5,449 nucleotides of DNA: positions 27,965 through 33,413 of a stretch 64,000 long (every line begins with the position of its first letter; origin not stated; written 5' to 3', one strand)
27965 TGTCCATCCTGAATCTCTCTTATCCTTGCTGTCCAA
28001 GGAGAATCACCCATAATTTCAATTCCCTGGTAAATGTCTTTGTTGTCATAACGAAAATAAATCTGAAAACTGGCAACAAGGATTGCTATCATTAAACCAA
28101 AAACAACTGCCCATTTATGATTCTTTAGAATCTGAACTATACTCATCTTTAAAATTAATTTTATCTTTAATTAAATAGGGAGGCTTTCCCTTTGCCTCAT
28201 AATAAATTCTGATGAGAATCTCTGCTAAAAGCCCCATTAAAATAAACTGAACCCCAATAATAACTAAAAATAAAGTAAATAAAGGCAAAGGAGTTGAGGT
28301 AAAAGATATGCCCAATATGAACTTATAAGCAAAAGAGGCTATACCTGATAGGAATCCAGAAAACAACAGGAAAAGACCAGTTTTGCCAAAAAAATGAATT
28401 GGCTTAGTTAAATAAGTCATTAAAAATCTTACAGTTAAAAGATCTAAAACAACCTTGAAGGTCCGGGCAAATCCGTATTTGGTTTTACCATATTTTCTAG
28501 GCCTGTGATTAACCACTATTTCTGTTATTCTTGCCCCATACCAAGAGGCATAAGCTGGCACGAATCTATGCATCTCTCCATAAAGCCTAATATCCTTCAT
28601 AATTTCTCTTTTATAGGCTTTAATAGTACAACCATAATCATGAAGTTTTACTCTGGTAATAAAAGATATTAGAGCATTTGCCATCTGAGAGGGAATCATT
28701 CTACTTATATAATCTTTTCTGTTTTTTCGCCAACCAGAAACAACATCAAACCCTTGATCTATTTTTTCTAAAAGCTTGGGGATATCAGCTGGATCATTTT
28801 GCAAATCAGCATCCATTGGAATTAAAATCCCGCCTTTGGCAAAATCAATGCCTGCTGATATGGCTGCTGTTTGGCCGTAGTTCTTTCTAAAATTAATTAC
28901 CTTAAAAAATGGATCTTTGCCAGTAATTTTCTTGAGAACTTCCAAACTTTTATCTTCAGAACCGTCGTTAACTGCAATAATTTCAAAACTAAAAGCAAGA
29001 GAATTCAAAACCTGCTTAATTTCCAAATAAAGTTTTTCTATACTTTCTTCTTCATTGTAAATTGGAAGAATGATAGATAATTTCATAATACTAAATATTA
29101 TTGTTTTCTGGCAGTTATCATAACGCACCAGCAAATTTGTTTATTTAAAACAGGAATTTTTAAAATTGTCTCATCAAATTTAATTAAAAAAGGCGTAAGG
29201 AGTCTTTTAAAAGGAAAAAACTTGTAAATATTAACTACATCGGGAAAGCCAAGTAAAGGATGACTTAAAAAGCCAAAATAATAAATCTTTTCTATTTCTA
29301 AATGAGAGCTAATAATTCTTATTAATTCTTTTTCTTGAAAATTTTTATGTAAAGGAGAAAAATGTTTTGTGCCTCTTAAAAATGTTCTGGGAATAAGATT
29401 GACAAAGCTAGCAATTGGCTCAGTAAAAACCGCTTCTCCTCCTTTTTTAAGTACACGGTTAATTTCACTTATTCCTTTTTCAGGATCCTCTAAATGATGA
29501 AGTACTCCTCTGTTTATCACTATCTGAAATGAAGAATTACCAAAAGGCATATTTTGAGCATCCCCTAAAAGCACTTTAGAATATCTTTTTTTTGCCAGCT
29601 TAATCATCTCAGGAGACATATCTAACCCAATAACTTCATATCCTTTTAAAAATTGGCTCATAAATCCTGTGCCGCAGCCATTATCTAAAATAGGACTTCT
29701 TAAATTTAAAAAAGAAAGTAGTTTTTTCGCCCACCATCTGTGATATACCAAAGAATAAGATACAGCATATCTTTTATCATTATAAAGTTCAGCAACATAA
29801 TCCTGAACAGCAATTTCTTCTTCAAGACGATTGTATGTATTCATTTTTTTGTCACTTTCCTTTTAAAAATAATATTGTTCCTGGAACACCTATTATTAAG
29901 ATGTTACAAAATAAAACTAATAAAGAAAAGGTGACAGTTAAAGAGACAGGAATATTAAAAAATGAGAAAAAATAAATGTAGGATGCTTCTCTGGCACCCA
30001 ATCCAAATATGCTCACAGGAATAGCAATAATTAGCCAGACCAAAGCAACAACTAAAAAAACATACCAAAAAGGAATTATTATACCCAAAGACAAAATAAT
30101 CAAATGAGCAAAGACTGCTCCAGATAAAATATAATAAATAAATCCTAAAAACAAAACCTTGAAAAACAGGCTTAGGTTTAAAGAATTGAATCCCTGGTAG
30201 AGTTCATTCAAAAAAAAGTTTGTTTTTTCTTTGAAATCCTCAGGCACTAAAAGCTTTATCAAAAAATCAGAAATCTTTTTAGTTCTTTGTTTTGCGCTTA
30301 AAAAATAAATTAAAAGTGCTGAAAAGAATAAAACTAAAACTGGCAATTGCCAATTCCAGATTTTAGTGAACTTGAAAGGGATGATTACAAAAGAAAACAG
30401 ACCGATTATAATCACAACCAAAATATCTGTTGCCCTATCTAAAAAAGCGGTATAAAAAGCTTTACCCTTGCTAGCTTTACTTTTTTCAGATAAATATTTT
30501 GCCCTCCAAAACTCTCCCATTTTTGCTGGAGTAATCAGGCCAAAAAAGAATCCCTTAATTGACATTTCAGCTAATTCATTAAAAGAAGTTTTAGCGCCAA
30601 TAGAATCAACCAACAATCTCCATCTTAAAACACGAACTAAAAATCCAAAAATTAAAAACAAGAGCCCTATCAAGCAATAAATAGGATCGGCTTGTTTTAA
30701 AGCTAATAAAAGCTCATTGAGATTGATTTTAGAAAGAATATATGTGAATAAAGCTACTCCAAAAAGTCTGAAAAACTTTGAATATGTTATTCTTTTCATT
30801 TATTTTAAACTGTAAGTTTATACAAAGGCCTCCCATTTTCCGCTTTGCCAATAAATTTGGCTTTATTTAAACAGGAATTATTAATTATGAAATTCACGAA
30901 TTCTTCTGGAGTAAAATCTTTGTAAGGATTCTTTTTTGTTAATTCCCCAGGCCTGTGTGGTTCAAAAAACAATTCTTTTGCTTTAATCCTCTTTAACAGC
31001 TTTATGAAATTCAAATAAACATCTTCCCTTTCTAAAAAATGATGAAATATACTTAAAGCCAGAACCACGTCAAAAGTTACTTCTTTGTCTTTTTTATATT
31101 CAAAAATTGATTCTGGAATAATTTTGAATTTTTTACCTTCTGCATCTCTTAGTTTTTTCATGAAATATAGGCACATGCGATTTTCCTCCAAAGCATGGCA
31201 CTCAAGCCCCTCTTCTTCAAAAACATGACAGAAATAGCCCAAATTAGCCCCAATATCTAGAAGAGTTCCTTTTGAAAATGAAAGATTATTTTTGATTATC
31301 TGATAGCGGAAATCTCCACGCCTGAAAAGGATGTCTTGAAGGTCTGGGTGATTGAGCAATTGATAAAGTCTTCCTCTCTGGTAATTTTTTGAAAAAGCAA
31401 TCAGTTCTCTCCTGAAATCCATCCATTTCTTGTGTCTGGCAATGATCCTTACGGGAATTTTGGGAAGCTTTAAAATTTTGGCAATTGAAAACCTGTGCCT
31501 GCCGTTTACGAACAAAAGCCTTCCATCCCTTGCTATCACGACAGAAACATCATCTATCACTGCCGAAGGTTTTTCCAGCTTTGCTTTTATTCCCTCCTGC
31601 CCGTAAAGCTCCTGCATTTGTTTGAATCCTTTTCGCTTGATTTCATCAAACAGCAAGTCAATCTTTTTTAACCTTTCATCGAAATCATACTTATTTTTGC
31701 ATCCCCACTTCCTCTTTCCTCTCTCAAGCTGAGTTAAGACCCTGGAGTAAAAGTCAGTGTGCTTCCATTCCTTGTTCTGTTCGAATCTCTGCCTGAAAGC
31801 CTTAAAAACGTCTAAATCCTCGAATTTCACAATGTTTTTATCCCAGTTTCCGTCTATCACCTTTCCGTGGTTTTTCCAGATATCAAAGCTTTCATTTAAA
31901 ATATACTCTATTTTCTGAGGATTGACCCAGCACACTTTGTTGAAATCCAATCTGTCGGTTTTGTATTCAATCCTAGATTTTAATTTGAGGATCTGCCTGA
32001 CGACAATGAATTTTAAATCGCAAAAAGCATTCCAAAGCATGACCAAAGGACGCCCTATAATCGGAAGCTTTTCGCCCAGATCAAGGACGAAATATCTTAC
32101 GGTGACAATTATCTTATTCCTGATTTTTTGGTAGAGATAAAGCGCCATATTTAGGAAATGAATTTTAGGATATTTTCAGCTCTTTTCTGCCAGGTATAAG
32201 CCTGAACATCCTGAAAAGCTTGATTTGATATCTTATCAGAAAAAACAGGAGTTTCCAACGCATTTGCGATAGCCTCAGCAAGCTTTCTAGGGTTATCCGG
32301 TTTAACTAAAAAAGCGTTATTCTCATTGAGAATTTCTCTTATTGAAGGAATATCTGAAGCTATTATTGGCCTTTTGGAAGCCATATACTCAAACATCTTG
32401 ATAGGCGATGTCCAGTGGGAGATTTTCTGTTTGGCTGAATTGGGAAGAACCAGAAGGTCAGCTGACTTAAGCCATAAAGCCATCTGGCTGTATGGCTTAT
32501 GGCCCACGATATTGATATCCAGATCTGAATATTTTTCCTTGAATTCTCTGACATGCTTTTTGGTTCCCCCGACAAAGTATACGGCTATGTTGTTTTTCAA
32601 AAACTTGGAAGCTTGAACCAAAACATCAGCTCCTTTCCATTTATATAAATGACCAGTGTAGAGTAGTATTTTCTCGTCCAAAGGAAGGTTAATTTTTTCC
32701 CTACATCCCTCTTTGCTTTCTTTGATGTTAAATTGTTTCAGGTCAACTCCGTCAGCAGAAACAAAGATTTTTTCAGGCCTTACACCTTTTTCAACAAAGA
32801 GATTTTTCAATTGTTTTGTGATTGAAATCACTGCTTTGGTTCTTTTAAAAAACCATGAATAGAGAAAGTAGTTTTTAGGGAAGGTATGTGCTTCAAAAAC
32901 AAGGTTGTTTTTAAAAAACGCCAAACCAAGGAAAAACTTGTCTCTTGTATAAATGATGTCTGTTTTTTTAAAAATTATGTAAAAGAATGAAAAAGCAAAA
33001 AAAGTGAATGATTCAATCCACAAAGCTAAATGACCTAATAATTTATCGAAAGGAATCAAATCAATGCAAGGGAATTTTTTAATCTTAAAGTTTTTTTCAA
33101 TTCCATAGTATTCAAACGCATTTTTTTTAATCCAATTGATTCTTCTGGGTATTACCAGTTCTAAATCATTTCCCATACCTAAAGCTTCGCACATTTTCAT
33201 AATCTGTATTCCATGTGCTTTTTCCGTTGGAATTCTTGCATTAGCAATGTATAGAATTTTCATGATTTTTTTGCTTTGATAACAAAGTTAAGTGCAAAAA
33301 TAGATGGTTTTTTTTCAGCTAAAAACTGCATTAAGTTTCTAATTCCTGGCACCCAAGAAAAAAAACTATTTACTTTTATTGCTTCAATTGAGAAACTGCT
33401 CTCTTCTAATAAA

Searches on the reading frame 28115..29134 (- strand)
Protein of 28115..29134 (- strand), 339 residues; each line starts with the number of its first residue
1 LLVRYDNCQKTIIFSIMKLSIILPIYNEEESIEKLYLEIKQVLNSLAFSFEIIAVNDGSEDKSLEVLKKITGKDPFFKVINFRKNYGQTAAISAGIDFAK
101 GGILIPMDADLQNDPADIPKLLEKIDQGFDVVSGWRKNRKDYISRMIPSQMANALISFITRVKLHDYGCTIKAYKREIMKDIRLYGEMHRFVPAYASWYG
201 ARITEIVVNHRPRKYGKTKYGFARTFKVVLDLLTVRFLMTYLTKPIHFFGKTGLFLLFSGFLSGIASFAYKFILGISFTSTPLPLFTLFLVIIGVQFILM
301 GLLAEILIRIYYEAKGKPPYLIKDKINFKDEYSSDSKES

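Call 89: search_protein_families(library=pfam, proteins=[window:28115-29134:-], max_evalue=1e-8)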
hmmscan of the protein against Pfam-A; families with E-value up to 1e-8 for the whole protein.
window:28115-29134:- (339 aa): 1 family
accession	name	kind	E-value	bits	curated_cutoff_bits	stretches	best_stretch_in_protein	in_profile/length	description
PF00535.33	Glycos_transf_2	-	2e-31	109.6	23.3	1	20-182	1-167/168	Glycosyl transferase family 2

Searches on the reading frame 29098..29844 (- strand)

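Call 89: search_protein_families(library=pfam, proteins=[window:29098-29844:-], max_evalue=1e-8)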
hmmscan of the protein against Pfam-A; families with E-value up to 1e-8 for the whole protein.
window:29098-29844:- (248 aa): 6 families
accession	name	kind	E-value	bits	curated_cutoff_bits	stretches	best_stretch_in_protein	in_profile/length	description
PF08241.18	Methyltransf_11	-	7.4e-25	87.9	21.2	1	53-140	1-95/95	Methyltransferase domain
PF13649.12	Methyltransf_25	-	1.4e-20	74.2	27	1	52-136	1-97/97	Methyltransferase domain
PF13847.12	Methyltransf_31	-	1.3e-18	67.5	27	1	51-144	6-113/145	Methyltransferase domain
PF13489.12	Methyltransf_23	-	7.3e-15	55.5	27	1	41-164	12-124/164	Methyltransferase domain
PF08242.18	Methyltransf_12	-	9e-13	49.2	30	1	53-136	1-96/98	Methyltransferase domain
PF01209.24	Ubie_methyltran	-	1.4e-09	38.1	20.1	1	30-146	27-157/233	ubiE/COQ5 methyltransferase family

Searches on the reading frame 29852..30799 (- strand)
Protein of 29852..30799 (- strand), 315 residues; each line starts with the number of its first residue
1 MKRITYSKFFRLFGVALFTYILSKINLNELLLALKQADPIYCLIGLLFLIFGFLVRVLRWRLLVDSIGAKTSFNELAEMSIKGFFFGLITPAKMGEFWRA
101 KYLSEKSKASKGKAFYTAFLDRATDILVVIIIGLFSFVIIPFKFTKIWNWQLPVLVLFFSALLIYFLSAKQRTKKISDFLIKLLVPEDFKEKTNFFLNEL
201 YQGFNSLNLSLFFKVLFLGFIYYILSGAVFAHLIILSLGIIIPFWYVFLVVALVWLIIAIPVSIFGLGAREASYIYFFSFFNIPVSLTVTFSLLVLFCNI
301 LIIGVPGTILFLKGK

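Call 89: search_protein_families(library=pfam, proteins=[window:29852-30799:-], max_evalue=1e-8)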
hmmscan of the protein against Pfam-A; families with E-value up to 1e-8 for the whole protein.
window:29852-30799:- (315 aa): 1 family
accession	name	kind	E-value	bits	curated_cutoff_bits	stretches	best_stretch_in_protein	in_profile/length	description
PF03706.18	LPG_synthase_TM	-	2.6e-36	126.1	33.4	1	13-307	7-302/302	Lysylphosphatidylglycerol synthase TM region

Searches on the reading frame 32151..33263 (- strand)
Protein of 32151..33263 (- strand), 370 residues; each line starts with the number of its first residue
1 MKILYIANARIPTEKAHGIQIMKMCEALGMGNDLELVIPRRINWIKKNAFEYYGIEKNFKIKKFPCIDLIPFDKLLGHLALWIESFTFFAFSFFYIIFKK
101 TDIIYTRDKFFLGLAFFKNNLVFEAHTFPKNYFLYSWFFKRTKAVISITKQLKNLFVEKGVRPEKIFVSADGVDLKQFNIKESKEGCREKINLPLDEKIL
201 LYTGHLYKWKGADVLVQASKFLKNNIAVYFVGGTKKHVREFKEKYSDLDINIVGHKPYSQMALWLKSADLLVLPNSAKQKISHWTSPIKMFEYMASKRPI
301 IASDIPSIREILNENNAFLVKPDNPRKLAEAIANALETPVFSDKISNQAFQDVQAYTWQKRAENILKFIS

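Call 89: search_protein_families(library=pfam, proteins=[window:32151-33263:-], max_evalue=1e-8)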
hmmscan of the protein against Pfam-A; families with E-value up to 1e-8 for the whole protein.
window:32151-33263:- (370 aa): 3 families
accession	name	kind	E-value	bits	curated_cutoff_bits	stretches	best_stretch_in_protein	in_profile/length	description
PF13692.12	Glyco_trans_1_4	-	1.3e-22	81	27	1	198-337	2-141/142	Glycosyl transferases group 1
PF00534.26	Glycos_transf_1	-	3.5e-21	75.9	26.4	1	188-350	6-170/172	Glycosyl transferases group 1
PF13524.12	Glyco_trans_1_2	-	9.5e-12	45.5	25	1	227-366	16-143/144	Glycosyl transferase-like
